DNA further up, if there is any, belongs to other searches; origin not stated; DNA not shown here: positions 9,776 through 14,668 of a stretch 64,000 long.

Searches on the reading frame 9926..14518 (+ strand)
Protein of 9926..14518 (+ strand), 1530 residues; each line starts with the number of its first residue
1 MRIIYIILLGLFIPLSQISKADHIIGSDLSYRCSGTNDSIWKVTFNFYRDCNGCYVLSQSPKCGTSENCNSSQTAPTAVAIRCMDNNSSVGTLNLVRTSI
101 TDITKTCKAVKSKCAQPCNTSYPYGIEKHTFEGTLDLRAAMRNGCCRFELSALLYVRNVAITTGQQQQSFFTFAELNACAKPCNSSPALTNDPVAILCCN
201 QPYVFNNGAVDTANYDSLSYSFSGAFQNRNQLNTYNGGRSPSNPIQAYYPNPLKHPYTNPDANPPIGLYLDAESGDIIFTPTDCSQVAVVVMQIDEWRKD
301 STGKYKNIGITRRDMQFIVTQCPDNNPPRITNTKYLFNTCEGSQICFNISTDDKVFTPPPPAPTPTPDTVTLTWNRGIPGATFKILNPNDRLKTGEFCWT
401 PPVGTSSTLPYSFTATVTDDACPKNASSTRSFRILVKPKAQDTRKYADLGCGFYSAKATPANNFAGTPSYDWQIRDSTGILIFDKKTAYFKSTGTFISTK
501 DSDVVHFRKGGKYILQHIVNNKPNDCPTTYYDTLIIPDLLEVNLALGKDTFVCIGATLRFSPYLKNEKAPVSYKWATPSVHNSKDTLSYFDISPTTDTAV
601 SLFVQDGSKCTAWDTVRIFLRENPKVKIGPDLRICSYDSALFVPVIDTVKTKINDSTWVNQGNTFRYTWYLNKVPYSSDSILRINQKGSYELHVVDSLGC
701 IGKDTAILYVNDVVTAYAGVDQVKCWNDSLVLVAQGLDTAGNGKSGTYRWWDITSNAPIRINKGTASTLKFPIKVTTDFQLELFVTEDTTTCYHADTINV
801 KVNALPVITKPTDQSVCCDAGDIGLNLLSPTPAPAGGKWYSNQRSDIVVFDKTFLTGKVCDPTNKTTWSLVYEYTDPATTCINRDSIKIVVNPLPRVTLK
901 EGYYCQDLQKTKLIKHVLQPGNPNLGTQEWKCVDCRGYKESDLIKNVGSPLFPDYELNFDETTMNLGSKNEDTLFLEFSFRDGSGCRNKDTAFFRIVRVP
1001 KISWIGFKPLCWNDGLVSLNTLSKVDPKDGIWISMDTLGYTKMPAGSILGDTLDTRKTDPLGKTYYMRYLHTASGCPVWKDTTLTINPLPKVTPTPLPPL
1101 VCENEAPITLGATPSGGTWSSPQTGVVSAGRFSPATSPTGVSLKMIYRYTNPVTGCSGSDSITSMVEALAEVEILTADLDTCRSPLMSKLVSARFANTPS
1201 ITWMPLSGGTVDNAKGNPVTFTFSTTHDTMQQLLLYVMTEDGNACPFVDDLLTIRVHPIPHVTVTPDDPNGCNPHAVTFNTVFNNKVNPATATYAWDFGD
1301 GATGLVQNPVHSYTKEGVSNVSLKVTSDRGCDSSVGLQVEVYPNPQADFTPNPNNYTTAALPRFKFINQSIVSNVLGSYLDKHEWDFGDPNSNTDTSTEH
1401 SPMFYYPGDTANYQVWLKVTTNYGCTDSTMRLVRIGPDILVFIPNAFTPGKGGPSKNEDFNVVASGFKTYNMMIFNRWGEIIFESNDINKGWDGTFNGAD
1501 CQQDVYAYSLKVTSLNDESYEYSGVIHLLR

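Call 97: search_protein_families(library=pfam, proteins=[window:9926-14518:+], max_evalue=0.00001)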
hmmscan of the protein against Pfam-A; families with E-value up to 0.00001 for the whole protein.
window:9926-14518:+ (1530 aa): 2 families
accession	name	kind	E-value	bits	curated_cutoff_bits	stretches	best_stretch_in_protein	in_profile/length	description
PF18911.6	PKD_4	-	1.5e-19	70.2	27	1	1262-1334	6-77/85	PKD domain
PF13585.12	CHU_C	-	1.5e-11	44.7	27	1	1442-1527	2-85/86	CHU_C Type IX secretion signal domain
